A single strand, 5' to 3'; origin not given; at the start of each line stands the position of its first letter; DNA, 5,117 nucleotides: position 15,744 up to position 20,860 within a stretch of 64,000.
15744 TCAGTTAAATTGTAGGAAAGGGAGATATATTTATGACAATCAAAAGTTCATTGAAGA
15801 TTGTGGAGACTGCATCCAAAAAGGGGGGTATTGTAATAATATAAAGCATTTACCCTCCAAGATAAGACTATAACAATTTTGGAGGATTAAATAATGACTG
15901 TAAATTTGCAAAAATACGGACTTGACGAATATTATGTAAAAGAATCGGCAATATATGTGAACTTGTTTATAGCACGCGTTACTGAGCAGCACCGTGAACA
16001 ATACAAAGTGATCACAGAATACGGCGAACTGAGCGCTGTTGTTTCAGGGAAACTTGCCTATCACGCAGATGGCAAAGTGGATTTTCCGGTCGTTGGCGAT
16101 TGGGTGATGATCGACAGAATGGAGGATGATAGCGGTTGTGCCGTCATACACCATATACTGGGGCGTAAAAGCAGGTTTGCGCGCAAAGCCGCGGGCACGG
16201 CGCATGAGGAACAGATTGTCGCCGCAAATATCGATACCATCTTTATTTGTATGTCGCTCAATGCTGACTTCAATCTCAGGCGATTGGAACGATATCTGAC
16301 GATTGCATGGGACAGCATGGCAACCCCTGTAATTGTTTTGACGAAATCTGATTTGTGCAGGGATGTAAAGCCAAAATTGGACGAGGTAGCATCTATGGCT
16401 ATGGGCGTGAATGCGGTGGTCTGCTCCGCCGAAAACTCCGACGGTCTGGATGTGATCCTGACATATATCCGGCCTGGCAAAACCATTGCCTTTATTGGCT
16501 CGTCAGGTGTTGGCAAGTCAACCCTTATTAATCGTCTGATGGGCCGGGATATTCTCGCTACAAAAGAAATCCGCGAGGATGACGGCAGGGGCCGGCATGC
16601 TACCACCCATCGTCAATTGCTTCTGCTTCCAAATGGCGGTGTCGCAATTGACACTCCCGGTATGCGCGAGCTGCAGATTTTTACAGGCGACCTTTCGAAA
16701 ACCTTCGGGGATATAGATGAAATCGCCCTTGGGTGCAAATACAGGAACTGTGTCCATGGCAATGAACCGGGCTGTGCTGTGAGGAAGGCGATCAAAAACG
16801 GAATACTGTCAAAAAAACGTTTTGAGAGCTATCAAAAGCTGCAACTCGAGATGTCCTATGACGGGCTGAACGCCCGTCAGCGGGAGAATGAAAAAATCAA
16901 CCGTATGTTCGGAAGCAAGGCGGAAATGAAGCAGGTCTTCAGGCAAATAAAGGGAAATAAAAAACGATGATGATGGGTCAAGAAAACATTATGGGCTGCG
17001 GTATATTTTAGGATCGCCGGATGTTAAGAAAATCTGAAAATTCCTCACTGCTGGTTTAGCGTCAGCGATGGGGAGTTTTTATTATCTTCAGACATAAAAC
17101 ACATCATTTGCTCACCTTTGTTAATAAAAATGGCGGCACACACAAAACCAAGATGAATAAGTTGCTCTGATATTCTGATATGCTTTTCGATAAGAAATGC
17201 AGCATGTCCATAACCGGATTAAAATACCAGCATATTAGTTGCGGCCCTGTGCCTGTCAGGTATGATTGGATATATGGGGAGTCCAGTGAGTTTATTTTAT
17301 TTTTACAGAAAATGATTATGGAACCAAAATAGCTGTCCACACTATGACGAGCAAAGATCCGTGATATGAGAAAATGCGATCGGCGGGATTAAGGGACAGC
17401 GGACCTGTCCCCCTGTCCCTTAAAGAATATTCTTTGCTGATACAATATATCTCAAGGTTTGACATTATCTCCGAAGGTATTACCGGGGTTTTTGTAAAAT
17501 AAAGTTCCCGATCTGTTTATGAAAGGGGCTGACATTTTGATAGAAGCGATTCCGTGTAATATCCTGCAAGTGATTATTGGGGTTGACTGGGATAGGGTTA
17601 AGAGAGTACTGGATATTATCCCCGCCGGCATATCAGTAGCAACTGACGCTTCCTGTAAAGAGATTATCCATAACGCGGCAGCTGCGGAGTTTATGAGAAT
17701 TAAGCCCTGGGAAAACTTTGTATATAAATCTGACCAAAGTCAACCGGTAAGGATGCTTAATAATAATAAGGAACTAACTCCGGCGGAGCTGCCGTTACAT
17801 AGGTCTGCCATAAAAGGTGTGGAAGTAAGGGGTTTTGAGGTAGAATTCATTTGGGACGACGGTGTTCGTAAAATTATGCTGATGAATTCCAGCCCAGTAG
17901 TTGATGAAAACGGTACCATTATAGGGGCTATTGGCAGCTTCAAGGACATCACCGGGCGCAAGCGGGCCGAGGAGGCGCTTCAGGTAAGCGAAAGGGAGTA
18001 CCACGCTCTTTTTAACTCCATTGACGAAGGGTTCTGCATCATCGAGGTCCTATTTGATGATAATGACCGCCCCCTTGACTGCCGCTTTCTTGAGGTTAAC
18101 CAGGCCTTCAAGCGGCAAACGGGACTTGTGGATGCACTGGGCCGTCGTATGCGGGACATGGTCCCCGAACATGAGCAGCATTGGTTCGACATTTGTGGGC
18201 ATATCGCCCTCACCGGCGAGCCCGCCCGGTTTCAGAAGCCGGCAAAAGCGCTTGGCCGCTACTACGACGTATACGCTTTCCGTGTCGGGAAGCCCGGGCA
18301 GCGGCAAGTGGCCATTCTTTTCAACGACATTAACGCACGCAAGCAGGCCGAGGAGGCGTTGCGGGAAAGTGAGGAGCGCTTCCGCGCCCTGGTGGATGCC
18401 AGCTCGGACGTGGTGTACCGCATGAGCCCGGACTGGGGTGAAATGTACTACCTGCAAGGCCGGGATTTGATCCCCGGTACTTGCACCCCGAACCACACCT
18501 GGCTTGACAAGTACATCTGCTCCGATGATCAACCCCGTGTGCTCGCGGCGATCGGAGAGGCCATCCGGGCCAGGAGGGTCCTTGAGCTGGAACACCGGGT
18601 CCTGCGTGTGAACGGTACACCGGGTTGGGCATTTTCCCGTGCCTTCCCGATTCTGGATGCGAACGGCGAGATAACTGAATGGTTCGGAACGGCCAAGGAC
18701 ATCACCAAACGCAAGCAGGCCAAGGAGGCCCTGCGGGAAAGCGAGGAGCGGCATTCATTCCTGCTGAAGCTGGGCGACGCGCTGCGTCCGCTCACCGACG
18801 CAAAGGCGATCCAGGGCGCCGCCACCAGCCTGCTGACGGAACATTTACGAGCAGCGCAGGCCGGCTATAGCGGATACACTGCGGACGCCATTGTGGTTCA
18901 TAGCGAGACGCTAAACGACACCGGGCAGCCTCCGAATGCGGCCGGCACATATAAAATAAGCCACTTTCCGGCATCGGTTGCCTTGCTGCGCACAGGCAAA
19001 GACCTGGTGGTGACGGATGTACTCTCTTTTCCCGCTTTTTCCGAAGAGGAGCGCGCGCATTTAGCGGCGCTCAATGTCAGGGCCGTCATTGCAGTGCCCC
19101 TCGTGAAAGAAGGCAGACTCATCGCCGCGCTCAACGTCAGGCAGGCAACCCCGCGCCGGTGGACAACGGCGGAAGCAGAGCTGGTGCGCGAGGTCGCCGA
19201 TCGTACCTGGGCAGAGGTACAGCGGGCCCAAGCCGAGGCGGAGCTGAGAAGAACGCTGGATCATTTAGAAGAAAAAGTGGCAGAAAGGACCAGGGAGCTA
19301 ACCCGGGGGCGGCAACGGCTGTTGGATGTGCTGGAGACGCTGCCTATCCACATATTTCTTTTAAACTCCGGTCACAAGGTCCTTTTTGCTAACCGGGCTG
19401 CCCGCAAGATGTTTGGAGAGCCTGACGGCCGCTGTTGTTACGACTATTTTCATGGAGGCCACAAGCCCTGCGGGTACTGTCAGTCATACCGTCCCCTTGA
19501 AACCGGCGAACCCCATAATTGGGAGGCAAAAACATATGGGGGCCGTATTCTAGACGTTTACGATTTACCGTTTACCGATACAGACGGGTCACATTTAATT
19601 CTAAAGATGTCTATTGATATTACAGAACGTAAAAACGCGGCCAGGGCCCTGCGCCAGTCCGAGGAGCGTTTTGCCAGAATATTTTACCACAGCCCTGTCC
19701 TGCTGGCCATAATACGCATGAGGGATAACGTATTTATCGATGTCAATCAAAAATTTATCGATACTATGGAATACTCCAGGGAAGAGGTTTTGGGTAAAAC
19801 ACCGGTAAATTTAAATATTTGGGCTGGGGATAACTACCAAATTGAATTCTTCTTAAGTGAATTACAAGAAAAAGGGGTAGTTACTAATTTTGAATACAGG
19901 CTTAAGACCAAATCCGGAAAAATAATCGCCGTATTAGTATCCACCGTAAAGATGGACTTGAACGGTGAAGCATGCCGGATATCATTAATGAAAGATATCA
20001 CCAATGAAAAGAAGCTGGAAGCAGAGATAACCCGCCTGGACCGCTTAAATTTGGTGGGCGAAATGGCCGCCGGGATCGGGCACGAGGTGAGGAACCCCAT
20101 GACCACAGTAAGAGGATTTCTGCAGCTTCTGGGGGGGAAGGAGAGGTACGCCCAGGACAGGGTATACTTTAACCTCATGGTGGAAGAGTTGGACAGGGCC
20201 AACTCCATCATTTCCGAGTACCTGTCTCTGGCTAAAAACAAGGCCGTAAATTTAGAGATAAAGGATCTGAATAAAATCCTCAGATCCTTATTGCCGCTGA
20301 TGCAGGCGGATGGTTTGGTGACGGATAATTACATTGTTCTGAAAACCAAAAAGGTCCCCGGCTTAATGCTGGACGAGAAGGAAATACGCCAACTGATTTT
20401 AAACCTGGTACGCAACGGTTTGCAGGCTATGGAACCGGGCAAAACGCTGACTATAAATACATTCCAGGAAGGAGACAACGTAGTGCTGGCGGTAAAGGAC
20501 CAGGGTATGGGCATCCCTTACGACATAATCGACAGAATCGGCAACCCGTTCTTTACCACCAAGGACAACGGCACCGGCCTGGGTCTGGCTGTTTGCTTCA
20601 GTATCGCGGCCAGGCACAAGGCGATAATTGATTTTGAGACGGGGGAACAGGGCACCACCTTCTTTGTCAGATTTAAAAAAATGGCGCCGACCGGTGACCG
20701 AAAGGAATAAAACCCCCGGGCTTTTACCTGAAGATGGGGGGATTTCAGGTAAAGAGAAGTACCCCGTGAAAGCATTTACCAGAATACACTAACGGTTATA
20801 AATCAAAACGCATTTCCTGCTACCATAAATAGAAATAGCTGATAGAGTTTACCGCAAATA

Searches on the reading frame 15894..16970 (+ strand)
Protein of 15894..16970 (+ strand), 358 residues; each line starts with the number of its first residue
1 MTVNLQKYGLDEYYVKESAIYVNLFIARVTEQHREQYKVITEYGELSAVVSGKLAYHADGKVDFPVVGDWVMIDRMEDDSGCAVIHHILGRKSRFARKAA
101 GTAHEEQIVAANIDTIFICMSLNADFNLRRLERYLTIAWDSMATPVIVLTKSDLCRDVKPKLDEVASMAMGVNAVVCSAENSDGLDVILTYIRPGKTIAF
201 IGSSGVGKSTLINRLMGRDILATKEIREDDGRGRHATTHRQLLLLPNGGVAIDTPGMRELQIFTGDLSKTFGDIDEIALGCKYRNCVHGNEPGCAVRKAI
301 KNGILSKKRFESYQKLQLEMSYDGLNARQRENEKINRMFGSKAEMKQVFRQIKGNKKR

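Call 83: find_homologous_proteins(query=window:15894-16970:+, max_evalue=1e-30)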
Query window:15894-16970:+ (358 aa): 8000 proteins with E <= 1e-30 among 8000 candidates; the best 120 are listed.
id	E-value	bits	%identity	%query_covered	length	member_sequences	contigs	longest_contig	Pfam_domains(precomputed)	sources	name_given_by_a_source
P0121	3.4e-236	800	99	100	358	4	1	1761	PF01926.30,PF00005.34,PF03193.23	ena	-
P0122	9.7e-209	710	88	99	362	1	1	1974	PF01926.30,PF00005.34,PF02421.25,PF03193.23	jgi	jgi:ribosome biogenesis GTPase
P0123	2.1e-207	706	89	100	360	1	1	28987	PF01926.30,PF00005.34,PF03193.23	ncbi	-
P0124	2.4e-207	705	87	100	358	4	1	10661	PF01926.30,PF00005.34,PF03193.23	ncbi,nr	ncbi:MAG: ribosome small subunit-dependent GTPase A [Desulfitobacteriaceae bacterium]|nr:ribosome sm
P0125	3.5e-205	698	86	100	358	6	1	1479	PF01926.30,PF00005.34,PF03193.23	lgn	-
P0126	1.4e-204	696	85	100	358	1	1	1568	PF01926.30,PF00005.34,PF03193.23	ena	-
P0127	3.0e-200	682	84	100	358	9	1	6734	PF01926.30,PF00005.34,PF03193.23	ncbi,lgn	-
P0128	3.6e-200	682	84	100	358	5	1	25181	PF01926.30,PF00005.34,PF03193.23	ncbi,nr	ncbi:MAG: ribosome small subunit-dependent GTPase A [Eubacteriales bacterium]|nr:ribosome small subu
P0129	6.6e-199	678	83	100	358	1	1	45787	PF01926.30,PF00005.34,PF03193.23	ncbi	-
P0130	7.7e-198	674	83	100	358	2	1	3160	PF01926.30,PF03193.23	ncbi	-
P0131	1.2e-197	674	83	100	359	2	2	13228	PF01926.30,PF00005.34,PF02421.25,PF03193.23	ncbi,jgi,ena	ncbi:MAG: ribosome small subunit-dependent GTPase A [Peptostreptococcales bacterium]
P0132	1.1e-192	657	81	100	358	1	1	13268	PF01926.30,PF00005.34,PF03193.23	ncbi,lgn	-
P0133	1.7e-192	657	80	100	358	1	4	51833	PF01926.30,PF00005.34,PF03193.23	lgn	-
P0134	5.7e-192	655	80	100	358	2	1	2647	PF01926.30,PF00005.34,PF03193.23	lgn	-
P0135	7.3e-192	655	81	100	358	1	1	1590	PF01926.30,PF00005.34,PF03193.23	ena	-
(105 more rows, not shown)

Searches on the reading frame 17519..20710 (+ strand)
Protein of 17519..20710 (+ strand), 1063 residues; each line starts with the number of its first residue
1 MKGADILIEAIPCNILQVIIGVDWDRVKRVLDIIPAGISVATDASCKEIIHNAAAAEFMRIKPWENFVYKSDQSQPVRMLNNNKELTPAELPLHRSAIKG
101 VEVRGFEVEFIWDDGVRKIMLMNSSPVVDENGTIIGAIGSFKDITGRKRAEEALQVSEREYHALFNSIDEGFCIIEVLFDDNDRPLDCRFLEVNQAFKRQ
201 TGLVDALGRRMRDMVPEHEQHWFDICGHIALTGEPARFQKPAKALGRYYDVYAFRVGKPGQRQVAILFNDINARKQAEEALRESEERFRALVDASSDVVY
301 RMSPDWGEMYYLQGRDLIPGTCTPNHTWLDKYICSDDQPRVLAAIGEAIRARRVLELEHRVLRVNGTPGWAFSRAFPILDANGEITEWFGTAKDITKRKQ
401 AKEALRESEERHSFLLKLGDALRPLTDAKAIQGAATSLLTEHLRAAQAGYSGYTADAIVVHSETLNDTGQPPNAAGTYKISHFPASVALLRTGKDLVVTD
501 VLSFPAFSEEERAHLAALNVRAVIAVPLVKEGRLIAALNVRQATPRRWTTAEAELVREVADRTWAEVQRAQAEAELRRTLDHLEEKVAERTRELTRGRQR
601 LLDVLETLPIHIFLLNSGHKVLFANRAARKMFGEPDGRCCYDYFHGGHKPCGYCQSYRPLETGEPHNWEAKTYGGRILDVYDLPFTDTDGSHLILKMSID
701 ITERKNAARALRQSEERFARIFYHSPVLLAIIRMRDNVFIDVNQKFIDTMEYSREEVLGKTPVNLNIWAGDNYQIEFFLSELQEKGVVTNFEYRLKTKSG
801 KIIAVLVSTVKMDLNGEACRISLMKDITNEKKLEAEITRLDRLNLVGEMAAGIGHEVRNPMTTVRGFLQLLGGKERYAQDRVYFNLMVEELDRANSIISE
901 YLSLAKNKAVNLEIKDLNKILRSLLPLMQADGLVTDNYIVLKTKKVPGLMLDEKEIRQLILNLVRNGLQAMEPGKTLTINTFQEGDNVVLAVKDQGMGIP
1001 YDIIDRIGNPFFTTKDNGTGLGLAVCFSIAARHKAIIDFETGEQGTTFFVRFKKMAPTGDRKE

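Call 71: find_encoding_contigs(protein=window:17519-20710:+, flank=4000, max_places=10)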
Protein window:17519-20710:+ (1063 aa): 10 contigs read that carry it; 3 places shown.
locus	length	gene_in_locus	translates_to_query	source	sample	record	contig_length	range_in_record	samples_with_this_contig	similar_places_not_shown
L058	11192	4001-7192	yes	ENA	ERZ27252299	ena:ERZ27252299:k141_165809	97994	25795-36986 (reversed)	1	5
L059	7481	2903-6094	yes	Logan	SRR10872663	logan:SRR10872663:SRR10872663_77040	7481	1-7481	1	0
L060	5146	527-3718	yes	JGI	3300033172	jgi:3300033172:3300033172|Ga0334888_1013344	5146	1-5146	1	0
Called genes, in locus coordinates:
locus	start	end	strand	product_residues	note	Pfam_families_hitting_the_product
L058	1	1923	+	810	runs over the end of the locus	PF08487:VIT, PF13757:VIT_2, PF13768:VWA_3, PF00092:VWA, PF13519:VWA_2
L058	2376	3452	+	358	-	PF03193:RsgA_GTPase, PF00005:ABC_tran (weak), PF01926:MMR_HSR1 (weak)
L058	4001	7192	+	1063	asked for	PF13188:PAS_8 (faint), PF08448:PAS_4 (weak), PF08447:PAS_3, PF01590:GAF, PF13185:GAF_2 (weak), PF13426:PAS_9 (weak), PF00512:HisKA, PF02518:HATPase_c, +1 more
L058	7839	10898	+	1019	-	PF04465:DUF499, PF13287:Fn3_assoc (weak), PF13290:CHB_HEX_C_1 (weak)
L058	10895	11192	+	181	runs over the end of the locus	PF12635:DUF3780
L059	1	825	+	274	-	?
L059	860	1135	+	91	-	-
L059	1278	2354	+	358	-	PF03193:RsgA_GTPase, PF00005:ABC_tran (weak), PF01926:MMR_HSR1 (weak)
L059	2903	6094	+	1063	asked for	PF13188:PAS_8 (faint), PF08448:PAS_4 (weak), PF08447:PAS_3, PF01590:GAF, PF13185:GAF_2 (weak), PF13426:PAS_9 (weak), PF00512:HisKA, PF02518:HATPase_c, +1 more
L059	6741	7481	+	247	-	?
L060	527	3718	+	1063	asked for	PF13188:PAS_8 (faint), PF08448:PAS_4 (weak), PF08447:PAS_3, PF01590:GAF, PF13185:GAF_2 (weak), PF13426:PAS_9 (weak), PF00512:HisKA, PF02518:HATPase_c, +1 more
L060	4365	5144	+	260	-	?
